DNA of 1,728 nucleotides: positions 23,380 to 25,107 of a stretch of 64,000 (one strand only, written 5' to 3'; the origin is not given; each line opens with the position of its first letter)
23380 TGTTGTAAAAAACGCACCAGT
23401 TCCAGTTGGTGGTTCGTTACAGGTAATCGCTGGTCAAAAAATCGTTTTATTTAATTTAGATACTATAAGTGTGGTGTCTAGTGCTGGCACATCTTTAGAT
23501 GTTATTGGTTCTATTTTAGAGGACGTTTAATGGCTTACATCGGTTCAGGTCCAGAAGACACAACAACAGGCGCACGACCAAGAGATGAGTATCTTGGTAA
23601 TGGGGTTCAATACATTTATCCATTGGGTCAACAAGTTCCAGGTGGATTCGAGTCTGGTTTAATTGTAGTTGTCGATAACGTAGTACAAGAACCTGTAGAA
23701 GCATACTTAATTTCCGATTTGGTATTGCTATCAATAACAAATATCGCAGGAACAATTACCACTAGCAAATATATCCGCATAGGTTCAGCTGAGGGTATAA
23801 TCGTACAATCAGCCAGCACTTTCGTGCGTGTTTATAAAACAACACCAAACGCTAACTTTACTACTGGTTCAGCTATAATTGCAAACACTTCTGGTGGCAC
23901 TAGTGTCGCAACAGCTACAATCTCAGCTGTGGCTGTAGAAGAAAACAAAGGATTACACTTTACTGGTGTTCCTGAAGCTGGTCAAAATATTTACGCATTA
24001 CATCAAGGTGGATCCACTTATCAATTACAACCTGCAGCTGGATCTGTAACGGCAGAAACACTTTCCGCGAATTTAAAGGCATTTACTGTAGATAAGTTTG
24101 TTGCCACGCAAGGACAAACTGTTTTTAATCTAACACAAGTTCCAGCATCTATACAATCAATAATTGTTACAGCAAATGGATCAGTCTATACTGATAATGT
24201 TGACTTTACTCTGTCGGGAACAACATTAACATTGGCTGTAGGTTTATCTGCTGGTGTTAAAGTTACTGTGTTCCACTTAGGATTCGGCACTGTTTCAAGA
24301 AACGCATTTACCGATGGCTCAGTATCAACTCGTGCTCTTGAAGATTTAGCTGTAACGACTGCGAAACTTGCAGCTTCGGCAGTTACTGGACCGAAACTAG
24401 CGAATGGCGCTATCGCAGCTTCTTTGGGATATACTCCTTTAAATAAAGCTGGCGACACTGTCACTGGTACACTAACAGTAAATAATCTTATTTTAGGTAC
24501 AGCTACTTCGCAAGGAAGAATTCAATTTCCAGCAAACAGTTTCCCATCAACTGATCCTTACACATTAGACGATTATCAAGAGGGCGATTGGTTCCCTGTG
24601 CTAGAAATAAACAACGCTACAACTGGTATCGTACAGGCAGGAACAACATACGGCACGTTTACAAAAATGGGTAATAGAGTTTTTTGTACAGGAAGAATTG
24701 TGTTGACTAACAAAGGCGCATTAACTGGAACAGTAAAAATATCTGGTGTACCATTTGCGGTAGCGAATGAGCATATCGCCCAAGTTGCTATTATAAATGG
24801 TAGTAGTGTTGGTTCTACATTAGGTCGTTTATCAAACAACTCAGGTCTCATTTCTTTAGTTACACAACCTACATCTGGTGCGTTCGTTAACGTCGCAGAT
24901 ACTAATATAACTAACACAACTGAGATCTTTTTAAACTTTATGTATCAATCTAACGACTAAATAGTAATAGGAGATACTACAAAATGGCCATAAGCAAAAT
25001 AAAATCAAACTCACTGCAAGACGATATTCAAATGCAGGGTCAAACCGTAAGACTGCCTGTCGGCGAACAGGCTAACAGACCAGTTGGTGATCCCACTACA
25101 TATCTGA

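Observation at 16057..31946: Two giant virion proteins, each followed by a small protein with a T7 gp17-like N-terminal domain (possible duplicated module)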

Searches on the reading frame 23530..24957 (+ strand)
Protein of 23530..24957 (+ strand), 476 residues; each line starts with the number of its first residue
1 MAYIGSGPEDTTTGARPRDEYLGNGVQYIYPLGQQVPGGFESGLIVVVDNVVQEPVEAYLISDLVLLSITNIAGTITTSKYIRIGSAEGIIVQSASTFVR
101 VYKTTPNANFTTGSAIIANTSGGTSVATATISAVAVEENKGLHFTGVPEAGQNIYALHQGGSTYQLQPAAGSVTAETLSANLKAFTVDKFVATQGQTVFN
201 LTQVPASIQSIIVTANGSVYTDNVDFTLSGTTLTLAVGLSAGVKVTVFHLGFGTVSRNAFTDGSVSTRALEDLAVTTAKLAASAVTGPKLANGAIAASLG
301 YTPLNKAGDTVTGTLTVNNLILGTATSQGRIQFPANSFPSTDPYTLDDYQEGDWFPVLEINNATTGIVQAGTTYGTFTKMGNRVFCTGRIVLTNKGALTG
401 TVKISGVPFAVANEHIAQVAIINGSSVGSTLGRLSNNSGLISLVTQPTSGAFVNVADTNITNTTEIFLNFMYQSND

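Call 7: search_protein_families(library=pfam, proteins=[window:23530-24957:+], max_evalue=0.1)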
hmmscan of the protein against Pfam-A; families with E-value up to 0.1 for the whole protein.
window:23530-24957:+ (476 aa): 0 families

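Call 8: search_protein_families(library=phrogs, proteins=[window:23530-24957:+], max_evalue=0.01)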
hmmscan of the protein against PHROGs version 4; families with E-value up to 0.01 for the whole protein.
window:23530-24957:+ (476 aa): 2 families
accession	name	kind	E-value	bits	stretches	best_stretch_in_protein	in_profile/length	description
phrog_29288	-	unknown function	1.5e-07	30.2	1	344-407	1423-1488/1558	-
phrog_28766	-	tail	0.0059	16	1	206-328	129-258/472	tail fiber protein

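Call 15: search_dna_similar(query=window:23530-24957:+, collection=phages, mode=protein, max_evalue=0.001, max_rows=30)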
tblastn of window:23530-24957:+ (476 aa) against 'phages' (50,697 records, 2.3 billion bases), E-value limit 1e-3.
Records with a match: 23; places in all: 24; records where one place covers at least 80% of the query: 0.
Best place of each record, by identity: <60% 23.
By first word of the organism name: Synechococcus 9; Methylophilales 4; Thermus 3; Pelagibacter 2; Meiothermus 2; Limnohabitans 1; Caudoviricetes 1; Bacteriophage 1.
By host as written in the record: Methylophilales_sp._H5P1 4; Synechococcus sp. KCZYC6 2; Thermus thermophilus HB8 2; Synechococcus sp. WH8102 2; Synechococcus sp. WH 7803 2; - 2; Meiothermus sp. 2; Candidatus Pelagibacter sp. HTCC1062 1; and 6 more.
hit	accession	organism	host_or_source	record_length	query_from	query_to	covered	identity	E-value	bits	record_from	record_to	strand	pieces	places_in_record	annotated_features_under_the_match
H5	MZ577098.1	Methylophilales phage Melnitz-3 EXVC039M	Methylophilales_sp._H5P1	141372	177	387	44%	29.3%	1e-4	51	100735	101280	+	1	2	hypothetical protein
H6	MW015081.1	Synechococcus phage S-SRM01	Synechococcus sp. KCZYC6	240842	299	442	30%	35.1%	1e-4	51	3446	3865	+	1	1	putative endosialidase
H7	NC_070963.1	Synechococcus phage S-SRM01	Synechococcus sp. KCZYC6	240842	299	442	30%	35.1%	1e-4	51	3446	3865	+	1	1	putative endosialidase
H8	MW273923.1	Pelagibacter phage HTVC035P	Candidatus Pelagibacter sp. HTCC1062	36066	187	303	25%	39.4%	7e-7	58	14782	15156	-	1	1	hypothetical protein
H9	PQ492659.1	Limnohabitans phage DC33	Limnohabitans sp. DCL3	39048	189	320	28%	32.6%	8e-4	48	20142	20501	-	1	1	hypothetical protein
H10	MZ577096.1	Methylophilales phage Melnitz-2 EXVC040M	Methylophilales_sp._H5P1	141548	142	277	29%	31.0%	5e-6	56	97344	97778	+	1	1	putative tail fiber protein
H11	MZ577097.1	Methylophilales phage Melnitz EXVC044M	Methylophilales_sp._H5P1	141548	142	277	29%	31.0%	5e-6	56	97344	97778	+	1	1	putative tail fiber protein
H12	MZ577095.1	Methylophilales phage Melnitz-1 EXVC043M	Methylophilales_sp._H5P1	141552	142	277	29%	31.0%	5e-6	56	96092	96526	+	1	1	tail fiber protein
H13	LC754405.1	Thermus phage MN1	Thermus thermophilus HB8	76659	245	319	16%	56.0%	2e-12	76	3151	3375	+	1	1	distal tail fiber protein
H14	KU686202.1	Synechococcus phage S-CAM4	Synechococcus sp.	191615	346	463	25%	34.6%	9e-7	58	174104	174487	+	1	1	hypothetical protein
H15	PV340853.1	Synechococcus phage Sf-CH8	Synechococcus sp. WH8102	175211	346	474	27%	31.2%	3e-7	59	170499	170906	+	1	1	tail fiber protein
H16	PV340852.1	Synechococcus phage Sf-CH5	Synechococcus sp. WH8102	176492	346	474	27%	31.2%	3e-7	59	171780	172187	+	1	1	tail fiber protein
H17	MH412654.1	Synechococcus phage S-T4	Synechococcus sp. WH 7803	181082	346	474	27%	28.9%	6e-6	55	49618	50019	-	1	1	hypothetical protein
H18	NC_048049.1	Synechococcus phage S-T4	Synechococcus sp. WH 7803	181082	346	474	27%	28.9%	6e-6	55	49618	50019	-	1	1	hypothetical protein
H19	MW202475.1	Caudoviricetes sp.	Manatee Spring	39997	324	412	19%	41.3%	1e-5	54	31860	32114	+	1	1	hypothetical protein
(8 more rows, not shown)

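Call 18: get_annotated_region(hit=H8, flank=6000)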
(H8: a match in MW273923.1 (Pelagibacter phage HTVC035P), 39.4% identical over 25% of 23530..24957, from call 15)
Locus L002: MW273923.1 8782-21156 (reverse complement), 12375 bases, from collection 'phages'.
description: Pelagibacter phage HTVC035P, complete genome.
organism: Pelagibacter phage HTVC035P (NCBI taxid 2796521)
taxonomy: Viruses; Duplodnaviria; Heunggongvirae; Uroviricota; Caudoviricetes
host: Candidatus Pelagibacter sp. HTCC1062; source: seawater; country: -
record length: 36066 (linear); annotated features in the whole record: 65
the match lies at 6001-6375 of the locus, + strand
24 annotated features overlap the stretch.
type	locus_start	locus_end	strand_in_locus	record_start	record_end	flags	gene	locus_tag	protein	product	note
CDS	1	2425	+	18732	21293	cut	-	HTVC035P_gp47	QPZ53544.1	putative internal virion protein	-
CDS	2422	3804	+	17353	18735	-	-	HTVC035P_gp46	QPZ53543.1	putative tail fiber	-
CDS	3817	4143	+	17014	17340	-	-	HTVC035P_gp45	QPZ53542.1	putative virion structural protein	-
CDS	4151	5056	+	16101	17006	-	-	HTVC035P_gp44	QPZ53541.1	hypothetical protein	-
CDS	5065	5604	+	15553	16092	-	-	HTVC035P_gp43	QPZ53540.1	hypothetical protein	-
CDS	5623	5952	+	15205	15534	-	-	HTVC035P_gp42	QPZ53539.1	hypothetical protein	-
CDS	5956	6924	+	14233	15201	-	-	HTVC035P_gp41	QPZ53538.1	hypothetical protein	-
CDS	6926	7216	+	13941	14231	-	-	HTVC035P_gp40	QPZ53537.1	hypothetical protein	-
CDS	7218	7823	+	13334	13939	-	-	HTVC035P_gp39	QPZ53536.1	hypothetical protein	-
CDS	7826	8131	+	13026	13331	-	-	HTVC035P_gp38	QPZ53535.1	hypothetical protein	-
CDS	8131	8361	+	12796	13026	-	-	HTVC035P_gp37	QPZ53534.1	hypothetical protein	-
CDS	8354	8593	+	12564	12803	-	-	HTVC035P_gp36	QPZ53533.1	hypothetical protein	-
CDS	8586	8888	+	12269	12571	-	-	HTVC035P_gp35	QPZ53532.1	hypothetical protein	-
CDS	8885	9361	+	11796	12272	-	-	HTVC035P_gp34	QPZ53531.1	putative peptidase M15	-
CDS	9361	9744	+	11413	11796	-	-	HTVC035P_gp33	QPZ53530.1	hypothetical protein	-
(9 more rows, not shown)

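Call 19: get_annotated_region(hit=H9, flank=6000)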
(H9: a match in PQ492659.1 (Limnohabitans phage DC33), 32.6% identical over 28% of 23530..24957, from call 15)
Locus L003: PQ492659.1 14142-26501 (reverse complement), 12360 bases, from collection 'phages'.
description: Limnohabitans phage DC33, complete genome.
organism: Limnohabitans phage DC33 (NCBI taxid 3390365)
taxonomy: Viruses; Monodnaviria; Loebvirae; Hofneiviricota; Faserviricetes; Tubulavirales; Inoviridae
host: Limnohabitans sp. DCL3; source: freshwater; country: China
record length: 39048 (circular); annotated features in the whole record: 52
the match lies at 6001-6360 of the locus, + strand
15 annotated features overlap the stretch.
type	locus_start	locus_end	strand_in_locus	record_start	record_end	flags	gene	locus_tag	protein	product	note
CDS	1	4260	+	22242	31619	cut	-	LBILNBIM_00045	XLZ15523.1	hypothetical protein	-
CDS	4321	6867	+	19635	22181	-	-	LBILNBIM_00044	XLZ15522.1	hypothetical protein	-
CDS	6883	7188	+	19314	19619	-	-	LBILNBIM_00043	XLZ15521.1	hypothetical protein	-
CDS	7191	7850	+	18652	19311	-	-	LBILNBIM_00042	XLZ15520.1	hypothetical protein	-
CDS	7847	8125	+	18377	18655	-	-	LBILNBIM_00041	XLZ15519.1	hypothetical protein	-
CDS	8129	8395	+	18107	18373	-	-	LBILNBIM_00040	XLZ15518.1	hypothetical protein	-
CDS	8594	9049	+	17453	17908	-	-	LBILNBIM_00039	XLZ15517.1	hypothetical protein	-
CDS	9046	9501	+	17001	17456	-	-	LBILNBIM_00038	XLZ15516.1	L-alanyl-D-glutamate peptidase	lys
CDS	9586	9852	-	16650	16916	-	-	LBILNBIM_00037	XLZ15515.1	hypothetical protein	-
CDS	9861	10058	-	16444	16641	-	-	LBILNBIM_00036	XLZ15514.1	hypothetical protein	-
CDS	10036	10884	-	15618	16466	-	-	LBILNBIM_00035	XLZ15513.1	hypothetical protein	-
CDS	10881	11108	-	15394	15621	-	-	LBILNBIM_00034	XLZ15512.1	hypothetical protein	-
CDS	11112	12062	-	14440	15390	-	-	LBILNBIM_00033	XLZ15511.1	hypothetical protein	-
CDS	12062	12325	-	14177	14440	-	-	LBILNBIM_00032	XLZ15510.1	hypothetical protein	-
CDS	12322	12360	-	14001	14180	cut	-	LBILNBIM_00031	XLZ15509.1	hypothetical protein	-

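Call 25: search_protein_families(library=pfam, proteins=[L002:2422-3801:+, L002:4151-5053:+, L002:5956-6921:+], max_evalue=0.1)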
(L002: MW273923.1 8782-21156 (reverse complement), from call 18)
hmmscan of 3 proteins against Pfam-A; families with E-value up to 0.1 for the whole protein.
L002:2422-3801:+ (460 aa): 2 families
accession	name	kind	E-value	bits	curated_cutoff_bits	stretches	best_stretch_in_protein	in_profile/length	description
PF02839.19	CBM_5_12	-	0.00044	20.7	26.2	1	172-217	1-43/44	Carbohydrate-binding module family 5/12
PF22211.2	Tsi3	-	0.068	14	26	0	45-84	50-89/111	Type six secretion immunity 3 domain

L002:4151-5053:+ (301 aa): 3 families
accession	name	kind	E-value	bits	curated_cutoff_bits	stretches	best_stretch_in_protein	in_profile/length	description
PF24910.1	Ig_SIBA-E_3rd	-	0.033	14.9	27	1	147-203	22-78/86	Integrin beta-like protein A-E, third Ig-like domain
PF12481.13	DUF3700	-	0.047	13.6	27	1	5-81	9-84/228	Aluminium induced protein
PF19812.4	DUF6295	-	0.09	13.5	25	0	16-54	17-55/87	Family of unknown function (DUF6295)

L002:5956-6921:+ (322 aa): 1 family
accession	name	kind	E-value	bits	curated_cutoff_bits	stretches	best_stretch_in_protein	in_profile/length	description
PF10223.15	Menorin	-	0.015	15.2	25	0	253-294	139-182/242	Menorin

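Call 52: find_homologous_proteins(query=window:23530-24957:+, max_evalue=0.001)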
Query window:23530-24957:+ (476 aa): 123 proteins with E <= 0.001 among 8000 candidates; the best 120 are listed.
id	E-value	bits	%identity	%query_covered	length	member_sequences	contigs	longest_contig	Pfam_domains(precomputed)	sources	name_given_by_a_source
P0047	6.1e-290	979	96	100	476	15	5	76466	-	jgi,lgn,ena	jgi:hypothetical protein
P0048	5.7e-282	953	94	100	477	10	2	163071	-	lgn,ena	-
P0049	1.6e-271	919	89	100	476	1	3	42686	-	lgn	-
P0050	2.2e-207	707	72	100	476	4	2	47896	-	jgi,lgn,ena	jgi:hypothetical protein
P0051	1.3e-205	701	70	100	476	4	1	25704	-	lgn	-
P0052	2.4e-205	701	70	100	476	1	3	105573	-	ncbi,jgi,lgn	jgi:hypothetical protein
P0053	9.5e-205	699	70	100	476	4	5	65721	-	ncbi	-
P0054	3.3e-201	687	69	100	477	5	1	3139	-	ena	-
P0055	2.5e-196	671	67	100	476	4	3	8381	-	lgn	-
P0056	1.5e-175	602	62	100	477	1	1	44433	-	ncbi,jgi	jgi:hypothetical protein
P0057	3.4e-173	595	63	100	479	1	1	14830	-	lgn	-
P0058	3.5e-169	581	61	100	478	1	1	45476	-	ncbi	-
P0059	3.2e-164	565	59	100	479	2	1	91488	-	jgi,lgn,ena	jgi:hypothetical protein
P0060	1.2e-162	560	59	100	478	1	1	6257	-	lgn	-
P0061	6.7e-162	557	62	93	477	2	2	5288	-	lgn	-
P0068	8.9e-80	287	41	75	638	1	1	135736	-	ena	-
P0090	1.1e-76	277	45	68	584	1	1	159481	PF00386.28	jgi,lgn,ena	jgi:hypothetical protein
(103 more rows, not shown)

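Call 74: find_encoding_contigs(protein=P0068, flank=10000, max_places=1)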
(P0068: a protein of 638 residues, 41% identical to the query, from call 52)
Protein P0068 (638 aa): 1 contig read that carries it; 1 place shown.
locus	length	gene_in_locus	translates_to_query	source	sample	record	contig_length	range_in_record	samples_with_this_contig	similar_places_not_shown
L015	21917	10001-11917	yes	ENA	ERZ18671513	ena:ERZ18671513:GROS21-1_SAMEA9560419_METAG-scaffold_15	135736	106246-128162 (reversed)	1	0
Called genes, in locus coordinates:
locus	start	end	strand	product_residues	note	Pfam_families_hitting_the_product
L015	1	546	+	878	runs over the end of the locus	PF23786:Baseplate_wedge (faint)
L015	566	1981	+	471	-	PF09215:Phage-Gp8 (weak)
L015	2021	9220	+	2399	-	PF16075:DUF4815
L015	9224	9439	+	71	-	-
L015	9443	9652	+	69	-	-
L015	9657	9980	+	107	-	-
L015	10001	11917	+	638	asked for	-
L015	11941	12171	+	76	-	-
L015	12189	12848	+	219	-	-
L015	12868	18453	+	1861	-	-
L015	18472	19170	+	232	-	-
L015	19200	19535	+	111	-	-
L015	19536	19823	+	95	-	-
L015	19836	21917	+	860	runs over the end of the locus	-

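Call 75: find_encoding_contigs(protein=P0090, flank=10000, max_places=1)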
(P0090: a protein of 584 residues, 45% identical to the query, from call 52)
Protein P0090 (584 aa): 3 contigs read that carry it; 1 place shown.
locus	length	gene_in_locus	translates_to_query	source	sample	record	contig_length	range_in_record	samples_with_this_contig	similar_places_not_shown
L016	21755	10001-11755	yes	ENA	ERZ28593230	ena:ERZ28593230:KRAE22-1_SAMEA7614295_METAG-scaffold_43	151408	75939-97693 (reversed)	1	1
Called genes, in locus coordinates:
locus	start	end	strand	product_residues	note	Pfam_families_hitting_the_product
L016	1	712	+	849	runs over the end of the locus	PF23786:Baseplate_wedge (faint)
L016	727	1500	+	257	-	PF07880:T4_gp9_10_N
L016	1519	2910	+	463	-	PF09215:Phage-Gp8, PF25691:BW3TFN (faint), PF09215:Phage-Gp8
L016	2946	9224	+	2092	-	PF16075:DUF4815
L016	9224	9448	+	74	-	-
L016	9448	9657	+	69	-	-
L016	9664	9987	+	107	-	-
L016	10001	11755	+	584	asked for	PF00386:C1q (faint)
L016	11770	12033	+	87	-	-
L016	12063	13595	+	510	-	PF05345:He_PIG, PF21722:Gly_rich_2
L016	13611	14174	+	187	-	PF13759:2OG-FeII_Oxy_5 (faint)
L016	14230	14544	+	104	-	-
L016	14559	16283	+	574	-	PF05345:He_PIG (weak), PF21722:Gly_rich_2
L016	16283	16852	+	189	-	PF13640:2OG-FeII_Oxy_3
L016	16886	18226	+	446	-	-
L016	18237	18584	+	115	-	-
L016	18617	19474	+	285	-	PF07880:T4_gp9_10_N (weak)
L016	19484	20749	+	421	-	-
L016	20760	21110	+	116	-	-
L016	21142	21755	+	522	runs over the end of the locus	PF05345:He_PIG, PF21722:Gly_rich_2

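Call 78: predict_structure(alignment_id=A4)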
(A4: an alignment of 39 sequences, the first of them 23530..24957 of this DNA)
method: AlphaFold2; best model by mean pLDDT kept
length: 476 residues; sequences in the alignment: 39
mean_pLDDT: 80.3   pTM: 0.36
mean pLDDT of the five models: 80.3, 79.3, 77.8, 77.8, 76.9
residues with pLDDT >= 90: 206; 70-90: 158; 50-70: 64; < 50: 48
segments of 3 or more residues with pLDDT < 50: 1-15, 163-183, 254-264
pLDDT, mean of each block of 10 residues (from residue 1): 34 56 89 84 84 83 94 91 93 93 91 93 91 93 91 84 45 47 69 94 84 90 87 93 90 45 50 67 76 76 67 72 63 63 69 92 91 82 92 93 92 93 85 91 82 91 93 88
secondary structure, 60 per line:
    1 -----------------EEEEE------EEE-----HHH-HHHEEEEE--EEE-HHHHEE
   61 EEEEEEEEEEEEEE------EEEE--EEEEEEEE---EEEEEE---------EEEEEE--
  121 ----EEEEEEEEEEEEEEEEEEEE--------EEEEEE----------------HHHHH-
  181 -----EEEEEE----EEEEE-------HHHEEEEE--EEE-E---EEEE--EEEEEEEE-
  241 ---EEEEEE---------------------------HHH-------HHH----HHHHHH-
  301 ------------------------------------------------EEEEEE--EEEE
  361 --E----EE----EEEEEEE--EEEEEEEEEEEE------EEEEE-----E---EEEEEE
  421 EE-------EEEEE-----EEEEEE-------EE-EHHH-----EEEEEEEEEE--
elements in order: E18-22 E29-31 E44-48 E51-53 H55-58 E59-74 E81-84 E87-94 E98-103 E113-118 E125-144 E153-158 H175-179 E186-191 E196-200 E211-215 E218-220 E226-229 E232-239 E244-249 H294-299 E349-354 E357-360 E374-380 E383-394 E401-405 E415-422 E430-434 E440-445 E465-474

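Call 80: fold_search(model_id=the predicted structure, library=pdb)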
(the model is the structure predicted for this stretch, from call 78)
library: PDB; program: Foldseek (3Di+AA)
matches with E <= 10: 784; with E <= 0.001: 6
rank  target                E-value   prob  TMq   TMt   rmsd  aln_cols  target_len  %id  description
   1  6f7d                  2.2e-04  1.00  0.22  0.20   3.1       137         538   18  Crystal structure of Dettilon tailspike protein (gp208) (released 2018-12-19)
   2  7qrr_F                4.0e-04  1.00  0.21  0.62   5.0       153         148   18  Crystal structure of Noumeavirus NMV_189 protein (released 2023-01-25)
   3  7qrr_A                6.8e-04  1.00  0.20  0.59   5.7       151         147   18  Crystal structure of Noumeavirus NMV_189 protein (released 2023-01-25)
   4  9k09_A                7.2e-04  0.94  0.15  0.19  27.0       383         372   11  Cyanophage A4 portal-tail complex (released 2025-04-09)
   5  6f7k_A                8.9e-04  1.00  0.23  0.20   3.1       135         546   16  Crystal structure of Dettilon tailspike protein (gp208) (released 2018-12-19)
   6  8es4_F                9.9e-04  1.00  0.15  0.45  21.8       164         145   15  Focused reconstruction of HRP29 tail (released 2023-10-18)
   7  6f7k_B                1.4e-03  1.00  0.23  0.20   3.1       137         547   16  Crystal structure of Dettilon tailspike protein (gp208) (released 2018-12-19)
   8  7qrr_L                1.6e-03  1.00  0.20  0.58   6.5       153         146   17  Crystal structure of Noumeavirus NMV_189 protein (released 2023-01-25)
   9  7rfv                  1.9e-03  1.00  0.13  0.25  13.5       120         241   12  Tailspike protein 4 (TSP4) from phage CBA120, residues 1-250, obtained in the presence of PEG8000 (released 2022-02-23)
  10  9oab_Ga               2.7e-03  0.93  0.10  0.28  15.2       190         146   12  C3 reconstruction of the thermophilic bacteriophage P74-26 Neck (released 2026-01-28)
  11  7ey9_a                3.2e-03  1.00  0.15  0.45  22.0       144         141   17  tail proteins (released 2021-09-22)
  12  9f4b_FA               3.2e-03  0.84  0.14  0.12  12.2       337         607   12  Pre-assembled baseplate cup of Klebsiella phage KP1 variant vB_Kpn_Lilla1 (released 2025-05-14)
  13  9efk_AE               4.0e-03  1.00  0.15  0.37   6.5       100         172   17  Cryo-EM structure of the portal-tail complex of LME-1 phage (released 2025-04-16)
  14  7rej_A                4.0e-03  1.00  0.12  0.18  13.7       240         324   11  Tailspike protein 4 (TSP4) from phage CBA120, residues 1-335, obtained in the presence of NaK-Tartrate (released 2022-02-23)
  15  7y1c_g                4.9e-03  1.00  0.14  0.38  22.0       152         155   21  CryoEM structure of Klebsiella phage Kp9 tail complex applied with C6 symmetry (released 2023-06-14)
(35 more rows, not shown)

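Call 86: search_protein_families(library=pfam, proteins=[L016:18617-19471:+, L015:18472-19167:+], max_evalue=1)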
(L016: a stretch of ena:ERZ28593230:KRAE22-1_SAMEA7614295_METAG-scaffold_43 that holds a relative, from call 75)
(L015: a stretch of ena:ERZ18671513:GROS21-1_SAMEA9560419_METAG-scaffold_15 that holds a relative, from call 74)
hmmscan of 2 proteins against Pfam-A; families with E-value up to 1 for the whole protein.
L016:18617-19471:+ (285 aa): 6 families
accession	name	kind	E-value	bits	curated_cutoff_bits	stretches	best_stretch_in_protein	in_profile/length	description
PF07880.17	T4_gp9_10_N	-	1.4e-06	28.9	25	1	194-265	65-144/175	Bacteriophage T4 gp9/10-like protein, N-terminal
PF03906.20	Phage_T7_tail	-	0.0024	18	25.2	1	96-179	8-90/157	Phage T7 tail fibre protein, N-terminal domain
PF23981.1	DUF7305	-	0.023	15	27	1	163-253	13-96/185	Domain of unknown function (DUF7305)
PF20944.2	StcE_b-sandwich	-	0.079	13.5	27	1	216-281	15-72/75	Metalloprotease StcE, beta-sandwich domain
PF13753.12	SWM_repeat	-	0.22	12.2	27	1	188-232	35-79/86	Putative flagellar system-associated repeat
PF19857.4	DUF6332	-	0.34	11.9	25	1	26-78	11-63/85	Family of unknown function (DUF6332)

L015:18472-19167:+ (232 aa): 0 families
